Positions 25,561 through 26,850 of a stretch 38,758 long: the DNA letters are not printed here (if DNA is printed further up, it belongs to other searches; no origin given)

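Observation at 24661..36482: Twelve-gene string with no sugar kinase: candidate undescribed oxidative route from an imported glycoside to C3/C4 acids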

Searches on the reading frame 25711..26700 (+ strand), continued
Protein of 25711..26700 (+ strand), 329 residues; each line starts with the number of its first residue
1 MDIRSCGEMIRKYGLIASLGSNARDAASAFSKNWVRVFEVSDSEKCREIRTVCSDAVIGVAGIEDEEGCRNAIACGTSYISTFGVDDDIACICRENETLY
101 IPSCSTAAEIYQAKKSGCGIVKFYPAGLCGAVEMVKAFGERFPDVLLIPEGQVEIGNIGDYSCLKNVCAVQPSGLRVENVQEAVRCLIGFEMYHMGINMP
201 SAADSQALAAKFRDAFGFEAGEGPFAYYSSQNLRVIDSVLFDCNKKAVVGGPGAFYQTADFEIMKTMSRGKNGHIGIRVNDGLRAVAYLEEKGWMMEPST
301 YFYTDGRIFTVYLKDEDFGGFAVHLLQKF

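Call 57: search_protein_families(library=pfam, proteins=[L101:7871-8731:+, L101:8743-9945:+, L101:11105-12214:+, L101:12402-13484:+, L101:13524-14381:+, L101:155-1111:-, L101:14511-15686:-, L101:15729-16706:-, L097:2882-3745:+, L097:3774-4985:+], max_evalue=0.001)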
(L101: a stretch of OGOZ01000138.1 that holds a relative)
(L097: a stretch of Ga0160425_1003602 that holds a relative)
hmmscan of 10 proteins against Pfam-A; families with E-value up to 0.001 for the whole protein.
L101:7871-8731:+ (286 aa): 1 family
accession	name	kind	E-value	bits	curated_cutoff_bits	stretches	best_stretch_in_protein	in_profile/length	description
PF01263.26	Aldose_epim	-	5.4e-22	79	27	1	26-279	17-294/299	Aldose 1-epimerase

L101:8743-9945:+ (400 aa): 2 families
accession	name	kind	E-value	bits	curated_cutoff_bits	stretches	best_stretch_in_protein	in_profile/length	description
PF01546.33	Peptidase_M20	-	1.6e-41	142.9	24.6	1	71-384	1-206/206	Peptidase family M20/M25/M40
PF07687.19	M20_dimer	-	4.2e-06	27.1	21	1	184-276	8-100/107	Peptidase dimerisation domain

L101:11105-12214:+ (369 aa): 2 families
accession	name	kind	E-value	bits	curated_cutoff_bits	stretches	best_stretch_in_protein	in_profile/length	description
PF00465.25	Fe-ADH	-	2.8e-28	99.1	31.3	1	8-154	1-168/168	Iron-containing alcohol dehydrogenase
PF13685.12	Fe-ADH_2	-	1.4e-20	74.3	28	1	14-161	3-149/149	Iron-containing alcohol dehydrogenase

L101:12402-13484:+ (360 aa): 3 families
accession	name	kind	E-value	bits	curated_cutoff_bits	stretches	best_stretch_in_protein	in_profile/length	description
PF22483.2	Mu-transpos_C_2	-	2.3e-21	75.7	27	1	172-239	1-68/73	Mu transposase, C-terminal domain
PF07508.19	Recombinase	-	1.8e-11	44.6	21.1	1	264-326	43-100/102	Recombinase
PF00665.32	rve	-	0.00057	20.5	32.6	0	37-103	44-102/102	Integrase core domain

L101:13524-14381:+ (285 aa): 2 families
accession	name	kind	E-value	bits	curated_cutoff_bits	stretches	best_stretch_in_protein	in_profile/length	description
PF07729.17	FCD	-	1.6e-21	77.4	24.3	1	123-248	1-124/125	FCD domain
PF00392.27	GntR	-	1.7e-14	53.6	27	1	52-113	2-64/64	Bacterial regulatory proteins, gntR family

L101:155-1111:- (318 aa): 2 families
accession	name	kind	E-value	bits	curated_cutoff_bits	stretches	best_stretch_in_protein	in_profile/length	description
PF00126.33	HTH_1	-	1.1e-18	67.3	26.6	1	24-82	4-60/60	Bacterial regulatory helix-turn-helix protein, lysR family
PF03466.25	LysR_substrate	-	4.6e-11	42.9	28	1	110-305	8-205/209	LysR substrate binding domain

L101:14511-15686:- (391 aa): 6 families
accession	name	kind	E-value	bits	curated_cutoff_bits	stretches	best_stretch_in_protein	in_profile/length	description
PF00155.27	Aminotran_1_2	-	3e-72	244.2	19.7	1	34-382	3-359/361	Aminotransferase class I and II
PF01041.23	DegT_DnrJ_EryC1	-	1.8e-09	37.7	19.8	1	51-204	8-145/360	DegT/DnrJ/EryC1/StrS aminotransferase family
PF01053.26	Cys_Met_Meta_PP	-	2e-07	30.4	27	1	95-205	71-174/381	Cys/Met metabolism PLP-dependent enzyme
PF00266.25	Aminotran_5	-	1.3e-05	24.8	21.5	1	93-204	62-175/371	Aminotransferase class-V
PF12897.13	Asp_aminotransf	-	1.4e-05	24.5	27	1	152-330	157-349/421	Aspartate amino-transferase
PF01212.27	Beta_elim_lyase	-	0.00013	21.8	27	1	58-204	21-168/288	Beta-eliminating lyase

L101:15729-16706:- (325 aa): 2 families
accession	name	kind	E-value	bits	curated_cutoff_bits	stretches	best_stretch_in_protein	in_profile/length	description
PF02826.25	2-Hacid_dh_C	-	7.4e-48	162.7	25.1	1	108-285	2-178/178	D-isomer specific 2-hydroxyacid dehydrogenase, NAD binding domain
PF00389.36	2-Hacid_dh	-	4.2e-23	81.9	24.6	1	19-310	17-127/134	D-isomer specific 2-hydroxyacid dehydrogenase, catalytic domain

L097:2882-3745:+ (287 aa): 1 family
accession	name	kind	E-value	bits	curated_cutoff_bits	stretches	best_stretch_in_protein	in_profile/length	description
PF01263.26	Aldose_epim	-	8.6e-27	94.7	27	1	8-259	1-275/299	Aldose 1-epimerase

L097:3774-4985:+ (403 aa): 2 families
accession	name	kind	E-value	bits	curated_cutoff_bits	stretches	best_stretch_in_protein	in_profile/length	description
PF01546.33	Peptidase_M20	-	8.6e-38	130.7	24.6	1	72-384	1-205/206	Peptidase family M20/M25/M40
PF07687.19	M20_dimer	-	4.7e-12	46.3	21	1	187-282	10-105/107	Peptidase dimerisation domain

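Call 58: predict_structure(alignment_id=A1)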
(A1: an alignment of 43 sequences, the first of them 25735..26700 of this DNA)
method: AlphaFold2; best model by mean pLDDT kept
length: 321 residues; sequences in the alignment: 43
mean_pLDDT: 92.3   pTM: 0.88
mean pLDDT of the five models: 92.3, 87.7, 87.5, 86.5, 82.2
residues with pLDDT >= 90: 256; 70-90: 55; 50-70: 8; < 50: 2
segments of 3 or more residues with pLDDT < 50: none
pLDDT, mean of each block of 10 residues (from residue 1): 96 96 97 97 97 98 98 97 98 97 96 94 93 96 94 95 95 98 93 95 90 85 71 84 60 88 92 97 95 90 89 93 76
secondary structure, 60 per line:
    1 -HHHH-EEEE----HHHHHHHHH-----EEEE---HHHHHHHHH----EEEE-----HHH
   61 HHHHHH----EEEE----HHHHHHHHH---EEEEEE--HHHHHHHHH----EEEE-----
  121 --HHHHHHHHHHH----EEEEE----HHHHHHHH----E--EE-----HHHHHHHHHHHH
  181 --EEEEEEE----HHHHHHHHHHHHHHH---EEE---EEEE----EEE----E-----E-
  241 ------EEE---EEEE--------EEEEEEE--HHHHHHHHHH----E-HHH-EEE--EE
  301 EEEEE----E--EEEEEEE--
elements in order: H2-5 E7-10 H15-23 E29-32 H36-44 E49-52 H58-66 E71-74 H79-87 E91-96 H99-107 E112-115 H123-133 E138-142 H147-154 H169-180 E183-189 H194-208 E212-214 E218-221 E226-228 E247-249 E253-256 E265-271 H274-283 E294-296 E299-305 E313-319

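Call 61: fold_search(model_id=the predicted structure, library=pdb)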
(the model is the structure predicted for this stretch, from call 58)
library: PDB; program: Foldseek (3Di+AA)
matches with E <= 10: 1914; with E <= 0.001: 987
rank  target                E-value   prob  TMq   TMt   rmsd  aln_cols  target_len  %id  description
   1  2yw3_B                3.7e-15  1.00  0.51  0.81   2.1       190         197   21  Crystal Structure Analysis of the 4-hydroxy-2-oxoglutarate aldolase/2-deydro-3-deoxyphosphogluconate aldolase from TTH (released 2007-10-23)
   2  2yw3_A                1.0e-14  1.00  0.51  0.82   2.1       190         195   21  Crystal Structure Analysis of the 4-hydroxy-2-oxoglutarate aldolase/2-deydro-3-deoxyphosphogluconate aldolase from TTH (released 2007-10-23)
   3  2yw3_F                2.0e-14  1.00  0.51  0.81   2.1       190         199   21  Crystal Structure Analysis of the 4-hydroxy-2-oxoglutarate aldolase/2-deydro-3-deoxyphosphogluconate aldolase from TTH (released 2007-10-23)
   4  2yw3_E                5.0e-14  1.00  0.50  0.78   2.7       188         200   21  Crystal Structure Analysis of the 4-hydroxy-2-oxoglutarate aldolase/2-deydro-3-deoxyphosphogluconate aldolase from TTH (released 2007-10-23)
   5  8di1                  2.8e-13  1.00  0.49  0.70   3.1       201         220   20  Bfo2294: Tannerella forsythia 2-Keto-3-deoxy-6-phosphogluconate aldolase (KDPG) and 4-Hydroxy-2-oxoglutarate aldolase (K (released 2022-08-17)
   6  2yw3_D                5.1e-13  1.00  0.51  0.80   2.2       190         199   21  Crystal Structure Analysis of the 4-hydroxy-2-oxoglutarate aldolase/2-deydro-3-deoxyphosphogluconate aldolase from TTH (released 2007-10-23)
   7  2yw4                  5.8e-13  1.00  0.51  0.80   2.2       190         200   21  Crystal Structure Analysis of the 4-hydroxy-2-oxoglutarate aldolase/2-deydro-3-deoxyphosphogluconate aldolase from TTHB1 (released 2007-10-23)
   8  1wa3_D                6.1e-13  1.00  0.50  0.76   2.5       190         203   25  Mechanism of the Class I KDPG aldolase (released 2005-01-26)
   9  9fo3_0                8.8e-13  1.00  0.49  0.75   2.7       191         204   25  Structure of a gp140 SpyTag-SpyCatcher mi3 nanoparticle including mi3 density only. (released 2024-10-09)
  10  1wa3_A                1.4e-12  1.00  0.50  0.77   2.4       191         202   26  Mechanism of the Class I KDPG aldolase (released 2005-01-26)
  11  1vlw_C                1.4e-12  1.00  0.50  0.76   2.5       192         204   25  Crystal structure of 2-dehydro-3-deoxyphosphogluconate aldolase/4-hydroxy-2-oxoglutarate aldolase (TM0066) from Thermo (released 2004-08-24)
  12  1vlw_B                1.7e-12  1.00  0.50  0.76   2.5       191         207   26  Crystal structure of 2-dehydro-3-deoxyphosphogluconate aldolase/4-hydroxy-2-oxoglutarate aldolase (TM0066) from Thermo (released 2004-08-24)
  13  6xh5_A                1.8e-12  1.00  0.50  0.47   2.5       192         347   26  Hierarchical design of multi-scale protein complexes by combinatorial assembly of oligomeric helical bundle and repeat (released 2021-06-02)
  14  5xsf                  2.6e-12  1.00  0.50  0.75   2.6       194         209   18  Crystal structure of the 2-keto-3-deoxy-6-phosphogluconate aldolase of Zymomonas mobilis ZM4 with 3-phosphoglycerate (released 2018-06-20)
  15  8cut_B                2.6e-12  1.00  0.49  0.75   2.8       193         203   25  Accurate computational design of genetically encoded 3D protein crystals (released 2023-11-01)
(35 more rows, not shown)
